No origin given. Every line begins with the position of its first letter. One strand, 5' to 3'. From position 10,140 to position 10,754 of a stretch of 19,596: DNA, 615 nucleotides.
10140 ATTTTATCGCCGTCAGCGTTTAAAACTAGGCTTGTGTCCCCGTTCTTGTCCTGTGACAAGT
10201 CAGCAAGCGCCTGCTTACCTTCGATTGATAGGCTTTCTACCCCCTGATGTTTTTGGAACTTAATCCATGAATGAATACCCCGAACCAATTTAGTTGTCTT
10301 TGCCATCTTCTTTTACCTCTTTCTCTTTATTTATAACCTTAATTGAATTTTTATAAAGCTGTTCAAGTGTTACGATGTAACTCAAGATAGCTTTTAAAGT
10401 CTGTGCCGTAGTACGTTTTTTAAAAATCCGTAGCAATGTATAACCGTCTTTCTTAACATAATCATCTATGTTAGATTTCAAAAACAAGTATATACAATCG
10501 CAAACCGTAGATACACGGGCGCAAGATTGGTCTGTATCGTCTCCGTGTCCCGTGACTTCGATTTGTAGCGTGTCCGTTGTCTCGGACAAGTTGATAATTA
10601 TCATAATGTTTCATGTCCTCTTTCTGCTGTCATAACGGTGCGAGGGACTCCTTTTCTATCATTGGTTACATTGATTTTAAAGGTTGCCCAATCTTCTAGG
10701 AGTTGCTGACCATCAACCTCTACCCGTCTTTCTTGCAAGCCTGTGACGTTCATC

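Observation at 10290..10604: Phage-encoded Prp-family cysteine protease in the structural module, a candidate for N-terminal processing of the capsid protein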

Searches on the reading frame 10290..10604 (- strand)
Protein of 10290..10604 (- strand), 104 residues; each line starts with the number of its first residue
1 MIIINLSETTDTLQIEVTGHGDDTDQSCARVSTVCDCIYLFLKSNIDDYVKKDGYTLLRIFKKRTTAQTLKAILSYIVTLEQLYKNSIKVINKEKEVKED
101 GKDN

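Call 3: search_protein_families(library=pfam, proteins=[window:10290-10604:-], max_evalue=10)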
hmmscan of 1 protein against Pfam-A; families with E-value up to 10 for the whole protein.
window:10290-10604:- (104 aa): 1 family
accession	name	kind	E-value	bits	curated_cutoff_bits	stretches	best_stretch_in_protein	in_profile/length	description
PF04327.17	Peptidase_Prp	-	0.0014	19.3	27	1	1-88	1-89/90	Cysteine protease Prp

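Call 5: search_solved_structures(query=window:10290-10604:-, max_evalue=10, show_alignments=3)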
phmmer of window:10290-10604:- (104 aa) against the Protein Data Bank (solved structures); distinct sequences matched with E-value up to 10: 3.
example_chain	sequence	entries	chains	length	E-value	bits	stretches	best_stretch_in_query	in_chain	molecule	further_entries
1s12_A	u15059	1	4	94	0.0019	21.7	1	13-90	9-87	hypothetical protein TM1457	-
6kga_A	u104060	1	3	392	0.78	13.4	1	16-92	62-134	Ovalbumin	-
1jw1_A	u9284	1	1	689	1.5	12.5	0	25-55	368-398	LACTOFERRIN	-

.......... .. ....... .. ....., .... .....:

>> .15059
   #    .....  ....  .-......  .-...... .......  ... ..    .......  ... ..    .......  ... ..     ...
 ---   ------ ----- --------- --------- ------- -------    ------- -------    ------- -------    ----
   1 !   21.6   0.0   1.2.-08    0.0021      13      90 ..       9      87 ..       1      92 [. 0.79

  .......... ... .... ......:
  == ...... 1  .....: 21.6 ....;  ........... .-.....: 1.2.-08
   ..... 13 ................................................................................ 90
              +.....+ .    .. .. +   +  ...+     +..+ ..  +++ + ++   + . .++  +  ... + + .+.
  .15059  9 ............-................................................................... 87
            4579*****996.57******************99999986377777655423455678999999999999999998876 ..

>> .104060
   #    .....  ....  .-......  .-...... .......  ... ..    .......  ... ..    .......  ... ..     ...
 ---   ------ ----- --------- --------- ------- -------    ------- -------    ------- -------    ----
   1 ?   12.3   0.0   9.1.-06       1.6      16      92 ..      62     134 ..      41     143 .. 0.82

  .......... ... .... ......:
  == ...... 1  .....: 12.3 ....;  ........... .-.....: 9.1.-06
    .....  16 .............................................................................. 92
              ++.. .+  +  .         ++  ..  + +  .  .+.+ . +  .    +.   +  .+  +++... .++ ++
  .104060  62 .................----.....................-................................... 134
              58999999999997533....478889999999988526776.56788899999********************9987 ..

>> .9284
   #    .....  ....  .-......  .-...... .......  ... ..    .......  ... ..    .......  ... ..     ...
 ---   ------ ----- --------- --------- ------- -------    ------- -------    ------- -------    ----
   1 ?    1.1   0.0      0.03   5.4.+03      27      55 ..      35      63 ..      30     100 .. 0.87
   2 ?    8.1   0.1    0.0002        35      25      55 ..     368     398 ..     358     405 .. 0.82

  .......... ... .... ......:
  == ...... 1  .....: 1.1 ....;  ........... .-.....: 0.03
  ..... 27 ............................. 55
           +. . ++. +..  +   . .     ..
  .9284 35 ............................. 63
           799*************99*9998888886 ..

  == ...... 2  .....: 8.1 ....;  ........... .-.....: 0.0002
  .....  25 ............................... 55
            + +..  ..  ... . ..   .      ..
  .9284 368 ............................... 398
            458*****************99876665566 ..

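Call 20: find_homologous_proteins(query=window:10290-10604:-, max_evalue=0.001)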
Query window:10290-10604:- (104 aa): 55 proteins with E <= 0.001 among 58 candidates.
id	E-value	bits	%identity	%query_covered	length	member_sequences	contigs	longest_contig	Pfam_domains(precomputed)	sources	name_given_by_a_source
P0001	7.0e-56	204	95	100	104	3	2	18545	-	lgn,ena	-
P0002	1.4e-54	200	91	100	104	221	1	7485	-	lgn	-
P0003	6.6e-54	198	93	97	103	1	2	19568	-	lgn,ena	-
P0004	8.5e-52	191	87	100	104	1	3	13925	-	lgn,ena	-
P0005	2.0e-51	190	88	100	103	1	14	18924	-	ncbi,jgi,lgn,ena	-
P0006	1.2e-48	181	80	100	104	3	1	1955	-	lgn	-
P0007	5.1e-33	131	66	97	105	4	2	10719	-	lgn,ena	-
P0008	1.2e-32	130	63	100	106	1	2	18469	-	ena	-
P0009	6.2e-32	127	64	100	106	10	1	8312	-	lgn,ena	-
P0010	7.0e-32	127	65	100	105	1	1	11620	-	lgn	-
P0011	1.1e-31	127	63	97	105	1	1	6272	-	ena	-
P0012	2.7e-31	125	65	97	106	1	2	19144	-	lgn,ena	-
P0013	8.2e-31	124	61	84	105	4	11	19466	-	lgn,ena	-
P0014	8.2e-31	124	62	100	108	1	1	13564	-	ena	-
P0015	1.0e-30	124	62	97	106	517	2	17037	-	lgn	-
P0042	1.9e-24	103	53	95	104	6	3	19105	-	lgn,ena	-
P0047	2.9e-23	100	59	94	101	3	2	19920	-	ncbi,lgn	-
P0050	1.6e-22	97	55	94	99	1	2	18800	PF04327.18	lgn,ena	-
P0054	8.8e-20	89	50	100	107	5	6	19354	-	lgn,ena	-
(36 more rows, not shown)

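Call 22: search_solved_structures(query=A3, max_evalue=1, show_alignments=4)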
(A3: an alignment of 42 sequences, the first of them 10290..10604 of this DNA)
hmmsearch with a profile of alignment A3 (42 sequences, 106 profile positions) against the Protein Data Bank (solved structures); distinct sequences matched with E-value up to 1: 2.
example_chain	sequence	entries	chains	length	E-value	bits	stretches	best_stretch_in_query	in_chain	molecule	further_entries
1s12_A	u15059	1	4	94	4.1e-05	26.8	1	14-94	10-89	hypothetical protein TM1457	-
1ags_A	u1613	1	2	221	0.19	15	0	66-91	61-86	GLUTATHIONE S-TRANSFERASE ALPHA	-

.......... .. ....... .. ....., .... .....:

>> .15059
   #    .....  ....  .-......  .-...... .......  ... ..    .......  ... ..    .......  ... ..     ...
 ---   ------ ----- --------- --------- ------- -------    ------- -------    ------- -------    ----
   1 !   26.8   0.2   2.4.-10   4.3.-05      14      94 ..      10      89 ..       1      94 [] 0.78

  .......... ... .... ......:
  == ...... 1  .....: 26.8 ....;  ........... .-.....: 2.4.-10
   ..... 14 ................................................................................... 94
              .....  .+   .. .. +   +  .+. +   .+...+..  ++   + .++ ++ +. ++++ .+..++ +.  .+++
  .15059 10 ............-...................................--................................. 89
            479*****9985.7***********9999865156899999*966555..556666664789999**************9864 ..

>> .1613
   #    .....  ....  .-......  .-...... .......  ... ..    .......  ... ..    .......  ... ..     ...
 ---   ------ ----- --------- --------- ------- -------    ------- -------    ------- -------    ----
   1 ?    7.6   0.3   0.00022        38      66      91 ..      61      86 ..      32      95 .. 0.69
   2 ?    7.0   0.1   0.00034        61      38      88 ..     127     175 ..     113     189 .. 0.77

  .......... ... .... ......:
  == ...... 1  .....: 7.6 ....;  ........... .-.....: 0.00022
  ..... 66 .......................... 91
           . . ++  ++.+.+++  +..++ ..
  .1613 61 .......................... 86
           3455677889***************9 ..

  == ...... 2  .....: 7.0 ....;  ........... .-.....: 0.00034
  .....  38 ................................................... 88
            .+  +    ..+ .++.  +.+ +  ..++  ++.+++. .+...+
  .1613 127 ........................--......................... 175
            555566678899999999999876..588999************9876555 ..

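Call 23: search_protein_families(library=pfam, alignment_id=A3, max_evalue=0.01)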
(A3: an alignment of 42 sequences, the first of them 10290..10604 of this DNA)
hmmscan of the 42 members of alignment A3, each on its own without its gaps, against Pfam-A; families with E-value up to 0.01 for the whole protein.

A. member 1, window:10290-10604:- (104 aa): 1 family
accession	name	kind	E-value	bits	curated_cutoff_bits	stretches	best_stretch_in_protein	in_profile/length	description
PF04327.17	Peptidase_Prp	-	0.0014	19.3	27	1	1-88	1-89/90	Cysteine protease Prp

B. families by the number of members that match (of 42 scanned): 2 families
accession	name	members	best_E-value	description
PF04327.17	Peptidase_Prp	37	4.9e-06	Cysteine protease Prp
PF08610.15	Pex16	1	0.0073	Peroxisomal membrane protein (Pex16)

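Call 30: predict_structure(alignment_id=A3)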
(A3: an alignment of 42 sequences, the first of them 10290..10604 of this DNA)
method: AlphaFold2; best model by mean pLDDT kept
length: 104 residues; sequences in the alignment: 42
mean_pLDDT: 88.1   pTM: 0.78
mean pLDDT of the five models: 88.1, 86.1, 74.2, 72.5, 69.8
residues with pLDDT >= 90: 84; 70-90: 9; 50-70: 2; < 50: 9
segments of 3 or more residues with pLDDT < 50: 96-104
pLDDT, mean of each block of 10 residues (from residue 1): 95 95 87 95 95 95 93 93 95 58 38
secondary structure, 60 per line:
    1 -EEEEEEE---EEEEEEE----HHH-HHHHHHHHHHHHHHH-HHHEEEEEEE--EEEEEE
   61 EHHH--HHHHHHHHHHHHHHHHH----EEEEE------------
elements in order: E2-8 E12-18 H27-41 E46-52 E55-61 H67-83 E88-92

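Call 33: fold_search(model_id=the predicted structure, library=pdb)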
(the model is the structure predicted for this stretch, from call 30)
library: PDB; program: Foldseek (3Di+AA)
matches with E <= 10: 1345; with E <= 0.001: 9
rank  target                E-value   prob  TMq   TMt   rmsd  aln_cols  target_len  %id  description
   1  1s12_A                4.0e-05  1.00  0.68  0.75   2.2        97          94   26  Crystal structure of TM1457 (released 2004-12-07)
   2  1s12_C                5.2e-05  1.00  0.68  0.76   2.2        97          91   26  Crystal structure of TM1457 (released 2004-12-07)
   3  7kld_B                1.1e-04  1.00  0.67  0.66   3.2       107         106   20  Crystal Structure of an Essential Ribosomal Processing Protease Prp from S. aureus in complex with a covalently linked (released 2021-09-01)
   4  2g0j_D                1.4e-04  1.00  0.56  0.52   4.7       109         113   20  Crystal structure of SMU.848 from Streptococcus mutans (released 2006-08-08)
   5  2g0j_C                1.5e-04  1.00  0.56  0.51   4.6       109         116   19  Crystal structure of SMU.848 from Streptococcus mutans (released 2006-08-08)
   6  4peo_A                4.2e-04  1.00  0.58  0.65   3.5       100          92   17  Crystal structure of a hypothetical protein from Staphylococcus aureus. (released 2015-05-06)
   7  2idl_A                5.1e-04  1.00  0.60  0.56   4.1       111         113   18  Crystal Structure of Conserved Protein of Unknown Function from Streptococcus pneumoniae (released 2006-10-17)
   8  2idl_B                6.3e-04  1.00  0.56  0.51   4.6       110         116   18  Crystal Structure of Conserved Protein of Unknown Function from Streptococcus pneumoniae (released 2006-10-17)
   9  4peo_B                8.7e-04  1.00  0.58  0.63   3.6       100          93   18  Crystal structure of a hypothetical protein from Staphylococcus aureus. (released 2015-05-06)
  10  1k3e_A                2.1e-02  0.63  0.30  0.24   7.7        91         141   21  Type III secretion chaperone CesT (released 2001-11-28)
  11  7bgo_AAA              2.3e-02  0.69  0.36  0.28   8.2       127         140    9  The crystal structure of gene product PA4063 from Pseudomonas aeruginosa in complex with Zn (space group P65) (released 2021-11-17)
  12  7aly_BBB              2.4e-02  0.85  0.41  0.33   6.9       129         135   11  The crystal structure of gene product PA4063 from Pseudomonas aeruginosa in complex with Au(I) for phasing (released 2021-10-20)
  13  7bgo_BBB              2.4e-02  0.38  0.31  0.25   9.0       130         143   11  The crystal structure of gene product PA4063 from Pseudomonas aeruginosa in complex with Zn (space group P65) (released 2021-11-17)
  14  7ahw                  2.8e-02  0.60  0.36  0.30   7.5       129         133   11  The crystal structure of gene product PA4063 from Pseudomonas aeruginosa (released 2021-10-06)
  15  7bgo_CCC              3.6e-02  0.38  0.32  0.25   9.1       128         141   11  The crystal structure of gene product PA4063 from Pseudomonas aeruginosa in complex with Zn (space group P65) (released 2021-11-17)
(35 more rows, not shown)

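Call 34: search_dna_similar(query=window:10290-10604:-, collection=phages, mode=protein, max_evalue=10, max_rows=40)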
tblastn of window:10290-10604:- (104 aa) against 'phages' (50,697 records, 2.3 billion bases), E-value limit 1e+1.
Records with a match: 6; places in all: 6; records where one place covers at least 80% of the query: 5.
Best place of each record, by identity: 95-99% 3; 60-80% 2; <60% 1.
By first word of the organism name: Streptococcus 6.
By host as written in the record: Streptococcus pneumoniae 4; - 1; Streptococcus entericus DSM_14446 1.
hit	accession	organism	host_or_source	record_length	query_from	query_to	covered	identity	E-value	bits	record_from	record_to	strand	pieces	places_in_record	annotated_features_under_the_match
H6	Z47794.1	Streptococcus phage Cp1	-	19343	1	104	100%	96.2%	1e-51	178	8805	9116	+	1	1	orf13: CDS | orf14: CDS | orf13: ribosome_binding_site | orf12: CDS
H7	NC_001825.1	Streptococcus phage Cp1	Streptococcus pneumoniae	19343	1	104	100%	96.2%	1e-51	178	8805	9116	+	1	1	hypothetical protein (x3) | ribosome_binding_site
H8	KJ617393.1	Streptococcus phage SOCP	Streptococcus pneumoniae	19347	1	104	100%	96.2%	1e-51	178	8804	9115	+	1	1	hypothetical protein (x3)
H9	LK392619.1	Streptococcus phage CP-7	Streptococcus pneumoniae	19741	1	87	84%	60.7%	3e-24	100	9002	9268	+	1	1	hypothetical protein | Appendage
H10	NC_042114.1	Streptococcus phage CP-7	Streptococcus pneumoniae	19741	1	87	84%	60.7%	3e-24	100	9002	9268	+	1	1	hypothetical protein | Appendage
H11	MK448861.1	Streptococcus phage Javan174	Streptococcus entericus DSM_14446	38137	4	83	77%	30.9%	8e+0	31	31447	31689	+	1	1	tail assembly protein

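Call 35: search_protein_families(library=phrogs, proteins=[window:10290-10604:-], max_evalue=0.01)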
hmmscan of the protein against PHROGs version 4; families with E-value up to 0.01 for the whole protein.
window:10290-10604:- (104 aa): 2 families
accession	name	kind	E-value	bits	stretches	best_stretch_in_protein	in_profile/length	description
phrog_23584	-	unknown function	5.7e-62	207.5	1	1-104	1-104/104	-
phrog_4478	-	other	0.0006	20.9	1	1-90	1-98/102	peptidase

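Call 37: find_encoding_contigs(protein=P0054, flank=6000, max_places=2)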
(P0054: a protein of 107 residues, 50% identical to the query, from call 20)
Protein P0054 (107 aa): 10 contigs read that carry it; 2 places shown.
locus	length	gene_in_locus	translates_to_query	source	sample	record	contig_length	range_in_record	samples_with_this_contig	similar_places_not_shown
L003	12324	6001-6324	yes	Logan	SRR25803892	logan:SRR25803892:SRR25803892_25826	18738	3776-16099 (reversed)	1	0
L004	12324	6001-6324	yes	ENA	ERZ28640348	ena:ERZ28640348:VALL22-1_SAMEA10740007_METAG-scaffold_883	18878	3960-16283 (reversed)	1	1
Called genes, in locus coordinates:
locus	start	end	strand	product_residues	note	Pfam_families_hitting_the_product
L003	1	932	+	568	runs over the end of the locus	PF03175:DNA_pol_B_2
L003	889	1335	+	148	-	-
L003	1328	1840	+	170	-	-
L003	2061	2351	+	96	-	PF11418:Scaffolding_pro (weak)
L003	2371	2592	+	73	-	-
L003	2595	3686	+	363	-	PF25622:Phi29_MCP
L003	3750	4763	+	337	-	PF05352:Phage_connector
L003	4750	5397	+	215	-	-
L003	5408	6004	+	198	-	-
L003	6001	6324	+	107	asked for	-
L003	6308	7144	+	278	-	-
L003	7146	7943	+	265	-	PF04513:Baculo_PEP_C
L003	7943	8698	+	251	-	-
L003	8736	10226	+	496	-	PF16838:Caud_tail_N, PF18013:Phage_lysozyme2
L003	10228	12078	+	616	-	PF05257:CHAP (weak), PF20934:phi29_gp9_C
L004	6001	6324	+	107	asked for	-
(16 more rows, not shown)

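Call 38: find_encoding_contigs(protein=P0047, flank=6000, max_places=2)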
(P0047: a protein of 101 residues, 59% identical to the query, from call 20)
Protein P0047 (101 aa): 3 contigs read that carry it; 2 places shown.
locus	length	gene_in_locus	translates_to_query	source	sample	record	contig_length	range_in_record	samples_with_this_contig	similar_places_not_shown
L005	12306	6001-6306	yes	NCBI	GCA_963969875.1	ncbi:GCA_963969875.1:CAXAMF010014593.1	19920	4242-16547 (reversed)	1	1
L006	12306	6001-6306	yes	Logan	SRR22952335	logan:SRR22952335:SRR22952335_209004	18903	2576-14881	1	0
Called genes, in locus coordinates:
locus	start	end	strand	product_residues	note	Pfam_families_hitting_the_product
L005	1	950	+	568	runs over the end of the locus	PF03175:DNA_pol_B_2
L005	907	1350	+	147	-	-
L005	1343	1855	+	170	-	-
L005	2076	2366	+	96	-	-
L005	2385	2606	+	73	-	-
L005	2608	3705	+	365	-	PF25622:Phi29_MCP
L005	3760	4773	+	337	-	PF05352:Phage_connector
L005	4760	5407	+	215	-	-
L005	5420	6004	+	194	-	-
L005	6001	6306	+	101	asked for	-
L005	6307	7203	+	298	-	-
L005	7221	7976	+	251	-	-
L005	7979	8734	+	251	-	-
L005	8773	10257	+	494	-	PF16838:Caud_tail_N, PF18013:Phage_lysozyme2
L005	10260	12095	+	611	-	PF05257:CHAP (weak), PF20934:phi29_gp9_C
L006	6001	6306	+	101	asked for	-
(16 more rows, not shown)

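Call 39: find_encoding_contigs(protein=P0042, flank=6000, max_places=2)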
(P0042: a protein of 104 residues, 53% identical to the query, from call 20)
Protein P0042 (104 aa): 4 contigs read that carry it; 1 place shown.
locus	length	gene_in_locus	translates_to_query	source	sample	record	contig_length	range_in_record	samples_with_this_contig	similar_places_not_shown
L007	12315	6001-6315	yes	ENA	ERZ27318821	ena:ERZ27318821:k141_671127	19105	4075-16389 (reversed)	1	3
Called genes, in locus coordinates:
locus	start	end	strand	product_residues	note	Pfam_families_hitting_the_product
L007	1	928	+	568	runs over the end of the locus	PF03175:DNA_pol_B_2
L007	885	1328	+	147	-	-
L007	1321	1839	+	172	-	-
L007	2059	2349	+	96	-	PF11418:Scaffolding_pro (weak)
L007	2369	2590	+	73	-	-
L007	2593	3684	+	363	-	PF25622:Phi29_MCP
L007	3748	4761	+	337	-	PF05352:Phage_connector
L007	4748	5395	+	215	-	-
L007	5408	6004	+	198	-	-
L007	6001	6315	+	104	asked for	-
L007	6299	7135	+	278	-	-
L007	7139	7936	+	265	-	PF04513:Baculo_PEP_C (faint), PF27605:ODF2_C (weak)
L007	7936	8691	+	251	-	-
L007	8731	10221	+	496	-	PF16838:Caud_tail_N, PF18013:Phage_lysozyme2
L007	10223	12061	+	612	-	PF05257:CHAP (weak), PF20934:phi29_gp9_C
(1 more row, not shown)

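Call 44: search_protein_representatives(alignment_id=A3)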
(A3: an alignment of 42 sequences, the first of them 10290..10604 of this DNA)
Query: 42 sequences, 106 profile positions. Proteins with E-value up to 0.001 (for the whole library): 35; up to 1e-10: 5; up to 1e-30: 1. The best 35 are listed.
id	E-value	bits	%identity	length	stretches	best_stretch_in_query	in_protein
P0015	5.0e-52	190.6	-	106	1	1-105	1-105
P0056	9.4e-20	86.8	-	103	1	1-102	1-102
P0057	1.7e-15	73.1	-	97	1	1-96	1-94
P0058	1.7e-13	66.7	-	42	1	1-42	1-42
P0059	8.7e-13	64.4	-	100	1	1-101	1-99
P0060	3.0e-09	53.0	-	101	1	1-101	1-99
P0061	6.2e-09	52.0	-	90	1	13-92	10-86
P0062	1.1e-08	51.2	-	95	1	4-96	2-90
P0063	1.3e-08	51.0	-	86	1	17-101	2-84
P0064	1.7e-08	50.6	-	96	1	1-96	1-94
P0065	5.7e-08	48.9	-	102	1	1-105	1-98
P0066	7.4e-07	45.4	-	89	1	4-93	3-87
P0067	7.7e-07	45.3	-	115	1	1-99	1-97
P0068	1.3e-06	44.6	-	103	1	6-97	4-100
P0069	1.5e-06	44.3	-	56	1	62-106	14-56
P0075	2.2e-05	40.6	-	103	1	1-94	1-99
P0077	4.1e-05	39.8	-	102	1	1-93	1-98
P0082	1.3e-04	38.1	-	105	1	1-94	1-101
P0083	2.6e-04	37.2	-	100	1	1-93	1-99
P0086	5.1e-04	36.2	-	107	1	1-100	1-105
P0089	9.4e-04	35.4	-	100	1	3-91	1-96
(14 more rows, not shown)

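Call 46: search_protein_families(library=pfam, alignment_id=A5, max_evalue=0.001)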
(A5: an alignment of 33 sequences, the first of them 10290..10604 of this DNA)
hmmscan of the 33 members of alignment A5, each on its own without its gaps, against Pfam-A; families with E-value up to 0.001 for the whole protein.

A. member 1, window:10290-10604:- (104 aa): 0 families

B. families by the number of members that match (of 33 scanned): 3 families
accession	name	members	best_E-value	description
PF04327.17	Peptidase_Prp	12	4e-27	Cysteine protease Prp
PF08293.16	MRP-S33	1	6.5e-05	Mitochondrial ribosomal subunit S27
PF04688.18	Holin_SPP1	1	0.00082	SPP1 phage holin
